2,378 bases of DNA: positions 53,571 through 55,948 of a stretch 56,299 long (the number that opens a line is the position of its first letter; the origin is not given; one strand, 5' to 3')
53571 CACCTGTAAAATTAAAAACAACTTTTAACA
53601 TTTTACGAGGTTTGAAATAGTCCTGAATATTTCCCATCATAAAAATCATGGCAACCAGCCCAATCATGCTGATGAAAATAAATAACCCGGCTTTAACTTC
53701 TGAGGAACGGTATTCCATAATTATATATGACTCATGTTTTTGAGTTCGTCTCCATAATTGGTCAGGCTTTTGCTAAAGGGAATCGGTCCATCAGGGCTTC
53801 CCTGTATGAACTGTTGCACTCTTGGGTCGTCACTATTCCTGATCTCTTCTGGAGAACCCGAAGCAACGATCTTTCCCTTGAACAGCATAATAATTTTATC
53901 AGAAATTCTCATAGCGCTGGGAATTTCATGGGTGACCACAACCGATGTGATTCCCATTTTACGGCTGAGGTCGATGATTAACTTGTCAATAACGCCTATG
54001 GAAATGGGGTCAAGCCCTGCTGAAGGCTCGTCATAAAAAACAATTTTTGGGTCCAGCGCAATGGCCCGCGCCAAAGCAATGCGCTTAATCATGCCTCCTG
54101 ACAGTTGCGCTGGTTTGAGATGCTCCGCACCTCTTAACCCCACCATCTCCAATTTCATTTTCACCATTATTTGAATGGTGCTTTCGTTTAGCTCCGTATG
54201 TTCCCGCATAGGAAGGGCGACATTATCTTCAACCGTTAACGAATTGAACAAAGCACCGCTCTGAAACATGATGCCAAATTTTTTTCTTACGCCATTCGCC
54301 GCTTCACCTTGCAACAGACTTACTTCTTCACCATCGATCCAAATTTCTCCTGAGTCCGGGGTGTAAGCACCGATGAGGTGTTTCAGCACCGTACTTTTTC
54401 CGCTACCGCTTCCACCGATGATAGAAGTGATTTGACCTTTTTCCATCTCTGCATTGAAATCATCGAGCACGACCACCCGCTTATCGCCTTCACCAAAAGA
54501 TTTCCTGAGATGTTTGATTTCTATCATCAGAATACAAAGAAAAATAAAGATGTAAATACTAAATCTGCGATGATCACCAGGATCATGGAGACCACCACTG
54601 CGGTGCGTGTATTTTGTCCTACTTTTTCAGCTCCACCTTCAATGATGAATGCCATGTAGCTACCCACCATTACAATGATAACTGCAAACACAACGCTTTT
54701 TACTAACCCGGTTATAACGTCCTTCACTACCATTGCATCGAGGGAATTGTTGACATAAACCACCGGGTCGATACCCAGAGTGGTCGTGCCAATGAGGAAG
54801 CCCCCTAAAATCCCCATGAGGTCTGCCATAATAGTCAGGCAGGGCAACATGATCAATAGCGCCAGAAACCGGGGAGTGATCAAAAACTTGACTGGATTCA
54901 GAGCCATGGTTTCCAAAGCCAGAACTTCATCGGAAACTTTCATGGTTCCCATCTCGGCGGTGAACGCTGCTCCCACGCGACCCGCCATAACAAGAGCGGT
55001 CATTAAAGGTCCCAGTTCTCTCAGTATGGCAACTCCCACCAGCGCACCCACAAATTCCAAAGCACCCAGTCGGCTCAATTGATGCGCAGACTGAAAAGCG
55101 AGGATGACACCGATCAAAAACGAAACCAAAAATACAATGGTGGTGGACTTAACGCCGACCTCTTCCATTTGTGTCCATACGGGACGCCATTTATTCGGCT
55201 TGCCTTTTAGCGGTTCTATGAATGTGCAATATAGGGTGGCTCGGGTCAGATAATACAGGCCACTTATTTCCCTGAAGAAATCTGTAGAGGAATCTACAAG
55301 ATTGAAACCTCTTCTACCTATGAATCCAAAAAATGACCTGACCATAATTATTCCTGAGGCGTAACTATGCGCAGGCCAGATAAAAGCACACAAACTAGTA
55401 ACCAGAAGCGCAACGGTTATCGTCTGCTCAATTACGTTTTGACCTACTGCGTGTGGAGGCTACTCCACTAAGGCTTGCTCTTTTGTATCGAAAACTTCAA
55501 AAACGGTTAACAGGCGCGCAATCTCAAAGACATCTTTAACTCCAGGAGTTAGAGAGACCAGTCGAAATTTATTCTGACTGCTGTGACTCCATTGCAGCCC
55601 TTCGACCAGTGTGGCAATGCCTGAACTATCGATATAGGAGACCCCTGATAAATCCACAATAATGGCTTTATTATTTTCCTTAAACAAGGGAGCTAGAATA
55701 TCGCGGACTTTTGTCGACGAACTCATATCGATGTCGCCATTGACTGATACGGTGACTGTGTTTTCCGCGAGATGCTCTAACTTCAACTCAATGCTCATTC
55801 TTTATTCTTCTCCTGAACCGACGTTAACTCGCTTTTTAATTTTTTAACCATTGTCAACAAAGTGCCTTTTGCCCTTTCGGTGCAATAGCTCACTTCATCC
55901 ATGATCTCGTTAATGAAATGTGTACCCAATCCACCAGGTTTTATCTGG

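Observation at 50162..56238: Partner-switching kinase/STAS pair built into an Mla lipid-transport operon that continues into a TPR lipoprotein and a GT-C membrane protein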

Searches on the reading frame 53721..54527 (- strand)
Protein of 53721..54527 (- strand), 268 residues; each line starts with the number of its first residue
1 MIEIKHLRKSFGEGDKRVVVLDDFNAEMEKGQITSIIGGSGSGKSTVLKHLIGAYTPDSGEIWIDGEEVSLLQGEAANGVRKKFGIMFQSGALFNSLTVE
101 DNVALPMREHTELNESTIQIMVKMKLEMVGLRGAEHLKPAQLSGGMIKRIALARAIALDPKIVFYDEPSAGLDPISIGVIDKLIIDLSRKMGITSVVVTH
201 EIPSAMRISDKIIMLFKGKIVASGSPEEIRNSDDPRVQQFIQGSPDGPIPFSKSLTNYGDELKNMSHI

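Call 3: search_protein_families(library=pfam, proteins=[window:53721-54527:-], max_evalue=0.01)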
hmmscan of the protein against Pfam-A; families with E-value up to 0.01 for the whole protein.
window:53721-54527:- (268 aa): 7 families
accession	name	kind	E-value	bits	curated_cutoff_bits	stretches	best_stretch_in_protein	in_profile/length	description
PF00005.33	ABC_tran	-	1.2e-30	107.4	25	1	21-169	1-136/137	ABC transporter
PF13304.12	AAA_21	-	5.1e-05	23.9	27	0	33-51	1-19/304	AAA domain, putative AbiEii toxin, Type IV TA system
PF13555.12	AAA_29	-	0.0006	20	27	1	26-48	17-39/61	P-loop containing region of AAA domain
PF25199.1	nSTAND_NTPase5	-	0.004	17.4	34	1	23-64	31-76/145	Novel STAND NTPase 5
PF03193.22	RsgA_GTPase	-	0.0059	16.9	30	1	24-57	100-132/174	RsgA GTPase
PF13245.12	AAA_19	-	0.007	17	25.1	0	31-60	11-40/134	AAA domain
PF09818.15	ABC_ATPase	-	0.009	15.5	23.2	0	29-51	78-99/283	P-loop domain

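Call 4: search_protein_families(library=ncbifam, proteins=[window:53721-54527:-], max_evalue=0.01)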
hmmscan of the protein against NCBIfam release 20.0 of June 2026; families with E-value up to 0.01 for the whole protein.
window:53721-54527:- (268 aa): 190 families (the best 25 are shown)
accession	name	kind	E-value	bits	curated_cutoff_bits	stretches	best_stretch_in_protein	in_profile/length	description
NF008809.0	PRK11831.1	equivalog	8.8e-83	277.7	441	1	3-264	10-267/270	phospholipid ABC transporter ATP-binding protein MlaF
TIGR03265.1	PhnT2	equivalog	8.9e-51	173.2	457.7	1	2-240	5-234/353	putative 2-aminoethylphosphonate ABC transporter ATP-binding protein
TIGR00968.1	3a0106s01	subfamily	1.7e-48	165.2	342.75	1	2-233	1-222/237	sulfate ABC transporter ATP-binding protein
TIGR01186.1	proV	subfamily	2.6e-47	161.7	326.6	1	21-243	9-232/363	betaine/proline/choline family ABC transporter ATP-binding protein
TIGR02314.1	ABC_MetN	equivalog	6.5e-47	160.2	499.7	1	1-246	1-246/343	methionine ABC transporter ATP-binding protein MetN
TIGR04521.1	ECF_ATPase_2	equivalog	7.1e-47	159.8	330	1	2-233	1-236/279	energy-coupling factor transporter ATPase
TIGR01187.1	potA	subfamily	1.8e-46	158.7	355.6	1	36-232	1-191/325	polyamine ABC transporter ATP-binding protein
TIGR04520.1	ECF_ATPase_1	equivalog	1.3e-45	155.9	315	1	2-233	1-227/269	energy-coupling factor transporter ATPase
NF040933.2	ABC_arch_GlcV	equivalog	2.9e-45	154.7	450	1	2-232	3-232/357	glucose ABC transporter ATP-binding protein GlcV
TIGR00972.1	3a0107s01c2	equivalog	6.4e-45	153.4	343.2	1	2-243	2-245/248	phosphate ABC transporter ATP-binding protein PstB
NF008513.0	PRK11432.1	equivalog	1.5e-44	152.4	496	1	2-231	7-226/351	ferric ABC transporter ATP-binding protein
TIGR02315.1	ABC_phnC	equivalog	1.5e-44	152.3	266.1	1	1-232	1-236/243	phosphonate ABC transporter ATP-binding protein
NF007027.0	PRK09493.1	equivalog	4.8e-44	150.5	379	1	1-242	1-237/240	glutamine ABC transporter ATP-binding protein GlnQ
NF006987.0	PRK09452.1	equivalog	9.6e-44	149.6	482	1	1-231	17-237/378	spermidine/putrescine ABC transporter ATP-binding protein PotA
TIGR02982.1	heterocyst_DevA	subfamily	1.2e-43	149.2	295.8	1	2-220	2-219/220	ABC exporter ATP-binding subunit, DevA family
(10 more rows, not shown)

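Call 75: search_solved_structures(query=window:53721-54527:-, max_evalue=1e-40, show_alignments=2)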
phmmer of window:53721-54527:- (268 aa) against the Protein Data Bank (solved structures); distinct sequences matched with E-value up to 1e-40: 45.
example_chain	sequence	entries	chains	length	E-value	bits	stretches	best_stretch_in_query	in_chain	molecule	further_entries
7ch8_I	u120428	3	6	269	2.2e-71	243.8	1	11-260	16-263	Probable ATP-binding component of ABC transporter | Probable ATP-binding component of ABC transporter,P.aeruginosa Mla F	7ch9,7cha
7d06_B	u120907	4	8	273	4.4e-70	239.5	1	2-258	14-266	ABC transporter ATP-binding protein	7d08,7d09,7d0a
6z5u_K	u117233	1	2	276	4.6e-70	239.5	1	2-258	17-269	ABC transporter ATP-binding protein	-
6xbd_I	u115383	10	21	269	8.2e-69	235.3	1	10-259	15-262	Phospholipid transport system ATP-binding protein MlaF | Organic solvent ABC transporter ATP-binding protein | Toluene tolerance protein Ttg2A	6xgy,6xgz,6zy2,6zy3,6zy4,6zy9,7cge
7cgn_B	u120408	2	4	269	2.2e-68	234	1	10-259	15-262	Phospholipid ABC transporter ATP-binding protein MlaF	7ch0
6ic4_I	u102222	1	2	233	3.3e-62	213.7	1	2-243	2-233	ABC transporter ATP-binding protein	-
8fed_G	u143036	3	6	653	7.6e-56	192.9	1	2-253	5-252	ABC transporter, ATP-binding protein,Green fluorescent protein chimera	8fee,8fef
8j5q_D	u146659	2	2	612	1.1e-48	169.4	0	12-243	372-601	Uncharacterized ABC transporter ATP-binding protein Rv1281c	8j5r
8j5s_D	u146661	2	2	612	7.2e-48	166.7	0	12-243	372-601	Uncharacterized ABC transporter ATP-binding protein Rv1281c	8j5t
8woi_A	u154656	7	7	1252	1e-47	166.3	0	17-229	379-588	ABC transporter B family member 19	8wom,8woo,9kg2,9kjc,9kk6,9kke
8wp0_A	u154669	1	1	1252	6.2e-47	163.7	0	17-229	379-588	ABC transporter B family member 19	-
7w01_A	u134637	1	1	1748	5.8e-44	153.9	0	2-226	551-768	Phospholipid-transporting ATPase ABCA3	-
6fn1_A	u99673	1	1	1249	1.7e-43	152.5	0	18-229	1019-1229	Human-mouse chimeric ABCB1 (ABCBHM)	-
6fn4_A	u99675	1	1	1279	1.8e-43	152.3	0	18-229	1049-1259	Apo form of Human-mouse chimeric ABCB1 (ABCB1HM) in complex with Antigen binding fragment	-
7w02_A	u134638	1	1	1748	4e-43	151.2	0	2-226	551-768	Phospholipid-transporting ATPase ABCA3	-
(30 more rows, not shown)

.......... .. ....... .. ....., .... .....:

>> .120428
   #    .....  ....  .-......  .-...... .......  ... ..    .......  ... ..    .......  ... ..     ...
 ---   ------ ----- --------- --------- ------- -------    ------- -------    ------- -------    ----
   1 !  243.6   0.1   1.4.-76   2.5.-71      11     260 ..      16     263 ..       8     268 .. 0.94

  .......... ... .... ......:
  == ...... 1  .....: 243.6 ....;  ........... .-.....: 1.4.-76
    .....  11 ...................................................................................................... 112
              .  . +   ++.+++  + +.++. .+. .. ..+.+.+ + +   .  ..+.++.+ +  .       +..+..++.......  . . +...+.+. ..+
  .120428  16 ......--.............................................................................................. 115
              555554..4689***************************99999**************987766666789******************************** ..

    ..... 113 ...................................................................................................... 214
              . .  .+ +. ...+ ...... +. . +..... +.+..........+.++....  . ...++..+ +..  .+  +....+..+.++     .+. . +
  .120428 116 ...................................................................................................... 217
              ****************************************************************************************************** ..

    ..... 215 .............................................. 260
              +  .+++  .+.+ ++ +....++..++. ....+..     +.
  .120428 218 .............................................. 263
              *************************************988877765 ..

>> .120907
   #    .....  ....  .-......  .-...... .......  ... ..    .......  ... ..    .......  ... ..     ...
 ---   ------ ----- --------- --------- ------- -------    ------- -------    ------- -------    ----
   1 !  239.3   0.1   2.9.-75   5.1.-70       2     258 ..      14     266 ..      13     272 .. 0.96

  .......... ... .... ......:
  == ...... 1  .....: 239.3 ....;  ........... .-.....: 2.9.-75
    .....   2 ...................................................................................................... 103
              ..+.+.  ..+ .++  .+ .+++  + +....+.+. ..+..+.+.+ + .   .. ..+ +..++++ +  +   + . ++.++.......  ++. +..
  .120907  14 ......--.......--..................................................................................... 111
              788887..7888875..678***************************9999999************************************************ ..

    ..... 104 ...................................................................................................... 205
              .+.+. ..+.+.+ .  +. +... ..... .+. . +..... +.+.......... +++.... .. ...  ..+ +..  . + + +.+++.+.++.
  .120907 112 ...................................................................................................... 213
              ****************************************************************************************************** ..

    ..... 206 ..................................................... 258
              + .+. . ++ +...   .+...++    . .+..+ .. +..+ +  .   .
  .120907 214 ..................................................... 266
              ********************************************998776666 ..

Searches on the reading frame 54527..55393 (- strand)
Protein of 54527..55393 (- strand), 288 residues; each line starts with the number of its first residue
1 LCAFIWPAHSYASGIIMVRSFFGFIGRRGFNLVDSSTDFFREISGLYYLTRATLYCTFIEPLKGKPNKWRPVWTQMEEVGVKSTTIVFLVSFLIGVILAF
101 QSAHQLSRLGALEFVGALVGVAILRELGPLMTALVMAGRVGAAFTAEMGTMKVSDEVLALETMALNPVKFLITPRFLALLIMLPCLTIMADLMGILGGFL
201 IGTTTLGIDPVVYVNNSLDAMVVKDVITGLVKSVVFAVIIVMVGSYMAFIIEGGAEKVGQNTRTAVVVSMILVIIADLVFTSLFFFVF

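Call 3: search_protein_families(library=pfam, proteins=[window:54527-55393:-], max_evalue=0.01)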
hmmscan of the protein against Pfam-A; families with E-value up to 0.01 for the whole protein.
window:54527-55393:- (288 aa): 1 family
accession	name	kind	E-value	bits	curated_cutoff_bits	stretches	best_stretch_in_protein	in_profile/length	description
PF02405.21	MlaE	-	7.3e-73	245.1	22.5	1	73-282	2-211/212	Permease MlaE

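Call 4: search_protein_families(library=ncbifam, proteins=[window:54527-55393:-], max_evalue=0.01)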
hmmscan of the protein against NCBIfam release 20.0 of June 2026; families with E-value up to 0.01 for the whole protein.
window:54527-55393:- (288 aa): 2 families
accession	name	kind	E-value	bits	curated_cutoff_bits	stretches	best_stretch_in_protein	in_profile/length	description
TIGR00056.1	TIGR00056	subfamily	7.8e-71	238.8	212.2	1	57-285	27-257/260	MlaE family lipid ABC transporter permease subunit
NF033619.1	perm_MlaE_1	exception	1.8e-52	178.5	315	1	65-285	31-252/253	lipid asymmetry maintenance ABC transporter permease subunit MlaE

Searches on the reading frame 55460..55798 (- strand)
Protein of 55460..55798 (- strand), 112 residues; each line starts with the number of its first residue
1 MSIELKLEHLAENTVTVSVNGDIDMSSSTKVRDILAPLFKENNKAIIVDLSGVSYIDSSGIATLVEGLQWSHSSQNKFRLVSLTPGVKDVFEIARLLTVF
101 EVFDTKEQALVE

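Call 3: search_protein_families(library=pfam, proteins=[window:55460-55798:-], max_evalue=0.01)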
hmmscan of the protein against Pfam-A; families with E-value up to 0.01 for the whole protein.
window:55460-55798:- (112 aa): 3 families
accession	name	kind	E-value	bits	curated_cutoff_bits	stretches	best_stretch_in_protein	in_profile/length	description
PF01740.26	STAS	-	4.4e-17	62.2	22.6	1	12-109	8-106/106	STAS domain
PF13466.11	STAS_2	-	6e-11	42.8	29.2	1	17-96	1-79/80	STAS domain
PF14213.11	DUF4325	-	0.0063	16.6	23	0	30-81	4-57/64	STAS-like domain of unknown function (DUF4325)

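Call 4: search_protein_families(library=ncbifam, proteins=[window:55460-55798:-], max_evalue=0.01)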
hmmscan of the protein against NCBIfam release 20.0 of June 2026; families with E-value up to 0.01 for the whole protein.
window:55460-55798:- (112 aa): 5 families
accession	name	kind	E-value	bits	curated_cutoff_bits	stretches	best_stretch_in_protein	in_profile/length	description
TIGR00377.1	ant_ant_sig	superfamily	3.2e-22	78.5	53.45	1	2-108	2-108/108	anti-sigma factor antagonist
TIGR02886.1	spore_II_AA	equivalog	1.3e-12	47.7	114.75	1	11-110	6-106/106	anti-sigma F factor antagonist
NF047705.1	slr1659_superfam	superfamily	1.6e-05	25.1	100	1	12-65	14-70/111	slr1659 superfamily regulator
NF033618.0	mlaB_1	equivalog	6.3e-05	23.3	90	1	32-86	20-78/94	lipid asymmetry maintenance protein MlaB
NF008660.1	PRK11660.1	equivalog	0.0055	15.1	614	1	6-85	457-534/572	C4-dicarboxylic acid transporter DauA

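Call 29: search_solved_structures(query=window:55460-55798:-, max_evalue=10, show_alignments=3)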
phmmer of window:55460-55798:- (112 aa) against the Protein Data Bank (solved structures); distinct sequences matched with E-value up to 10: 21.
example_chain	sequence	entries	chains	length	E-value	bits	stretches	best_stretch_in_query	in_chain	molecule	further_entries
1sbo_A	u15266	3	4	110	7.7e-12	48.5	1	6-109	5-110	Putative anti-sigma factor antagonist TM1442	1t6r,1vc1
6m36_B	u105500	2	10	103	4e-06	30.1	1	11-102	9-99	Anti-sigma-B factor antagonist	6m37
1auz_A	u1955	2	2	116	7e-06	29.3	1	10-111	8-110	SPOIIAA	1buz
3t6o_A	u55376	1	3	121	2.4e-05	27.6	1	34-111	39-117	Sulfate transporter/antisigma-factor antagonist STAS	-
4hyl_A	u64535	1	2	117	2.6e-05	27.5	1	16-109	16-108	Stage II sporulation protein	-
4qtp_A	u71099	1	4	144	5.3e-05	26.5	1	14-110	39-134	Anti-sigma factor antagonist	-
8ih8_A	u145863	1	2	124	0.00014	25.2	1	14-110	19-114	Anti-sigma-F factor antagonist RsfB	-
1th8_B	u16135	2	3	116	0.00019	24.7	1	3-105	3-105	Anti-sigma F factor antagonist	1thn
1tid_B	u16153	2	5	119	0.00055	23.3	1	3-105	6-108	Anti-sigma F factor antagonist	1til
1h4y_A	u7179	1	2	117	0.0017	21.7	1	6-96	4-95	ANTI-SIGMA F FACTOR ANTAGONIST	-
1h4x_A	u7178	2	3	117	0.0044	20.4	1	6-96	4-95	ANTI-SIGMA F FACTOR ANTAGONIST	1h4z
2ka5_A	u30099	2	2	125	0.0087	19.4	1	40-111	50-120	Putative anti-sigma factor antagonist TM_1081 | Putative anti-sigma factor antagonist TM1081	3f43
6xbd_K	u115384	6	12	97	0.035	17.5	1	21-95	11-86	Phospholipid ABC transporter-binding protein MlaB | Lipid asymmetry maintenance protein MlaB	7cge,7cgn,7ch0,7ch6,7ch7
6xgy_B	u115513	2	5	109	0.04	17.3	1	20-95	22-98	ABC transporter maintaining OM lipid asymmetry, cytoplasmic STAS component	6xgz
6zy2_B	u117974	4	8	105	0.044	17.2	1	21-95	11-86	ABC transporter maintaining OM lipid asymmetry, cytoplasmic STAS component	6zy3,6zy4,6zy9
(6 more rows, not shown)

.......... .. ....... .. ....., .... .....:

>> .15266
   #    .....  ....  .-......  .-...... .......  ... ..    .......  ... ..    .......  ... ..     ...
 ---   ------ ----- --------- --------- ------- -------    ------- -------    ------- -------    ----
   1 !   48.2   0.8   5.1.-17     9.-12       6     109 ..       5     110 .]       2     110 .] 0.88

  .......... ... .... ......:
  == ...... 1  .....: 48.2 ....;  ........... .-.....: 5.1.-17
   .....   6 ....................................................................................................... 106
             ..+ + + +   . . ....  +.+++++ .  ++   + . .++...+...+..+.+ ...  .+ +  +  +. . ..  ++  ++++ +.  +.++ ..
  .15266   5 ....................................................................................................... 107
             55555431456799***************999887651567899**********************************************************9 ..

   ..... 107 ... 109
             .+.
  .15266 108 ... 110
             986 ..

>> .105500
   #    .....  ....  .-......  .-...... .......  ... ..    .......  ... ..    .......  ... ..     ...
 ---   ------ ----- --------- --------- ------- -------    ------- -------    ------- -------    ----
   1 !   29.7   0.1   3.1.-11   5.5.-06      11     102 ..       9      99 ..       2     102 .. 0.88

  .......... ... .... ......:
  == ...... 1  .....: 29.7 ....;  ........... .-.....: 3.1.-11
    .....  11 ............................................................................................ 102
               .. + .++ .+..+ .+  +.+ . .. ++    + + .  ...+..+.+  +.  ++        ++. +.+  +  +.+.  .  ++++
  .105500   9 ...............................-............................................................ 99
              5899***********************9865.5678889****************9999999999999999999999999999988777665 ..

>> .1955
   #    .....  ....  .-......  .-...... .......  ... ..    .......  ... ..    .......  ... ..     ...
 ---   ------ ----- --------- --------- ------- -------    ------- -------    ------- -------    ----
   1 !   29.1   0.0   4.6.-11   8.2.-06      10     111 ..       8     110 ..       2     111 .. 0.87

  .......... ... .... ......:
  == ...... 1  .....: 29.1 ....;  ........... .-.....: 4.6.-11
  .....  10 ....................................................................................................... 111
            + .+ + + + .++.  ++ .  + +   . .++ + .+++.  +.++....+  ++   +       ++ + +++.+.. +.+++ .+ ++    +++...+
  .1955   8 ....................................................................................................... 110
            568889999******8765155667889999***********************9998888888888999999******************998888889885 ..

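Call 76: search_protein_representatives(protein=window:55460-55798:-)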
Query: 112 residues. Proteins with E-value up to 0.001 (for the whole library): 11245; up to 1e-10: 407; up to 1e-30: 1. The best 150 are listed.
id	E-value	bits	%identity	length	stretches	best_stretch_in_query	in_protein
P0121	3.9e-33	129.6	67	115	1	13-109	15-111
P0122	5.5e-25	103.5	36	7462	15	47-104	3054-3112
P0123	9.7e-24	99.5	53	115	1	15-110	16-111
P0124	9.7e-24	99.5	32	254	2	15-110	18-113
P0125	1.7e-23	98.7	32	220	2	12-109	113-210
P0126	1.9e-22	95.4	48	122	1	11-110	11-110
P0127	5.8e-22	93.8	74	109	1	1-70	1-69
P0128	6.7e-21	90.4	53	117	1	4-111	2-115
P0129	9.7e-21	89.9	29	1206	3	17-110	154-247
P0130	1.1e-20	89.7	47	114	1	1-110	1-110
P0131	6.8e-20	87.1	43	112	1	4-110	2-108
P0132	1.4e-19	86.1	29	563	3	12-109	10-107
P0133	1.6e-19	86.0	48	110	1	15-108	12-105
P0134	1.9e-19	85.7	57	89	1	25-111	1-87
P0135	3.2e-19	85.0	46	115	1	11-105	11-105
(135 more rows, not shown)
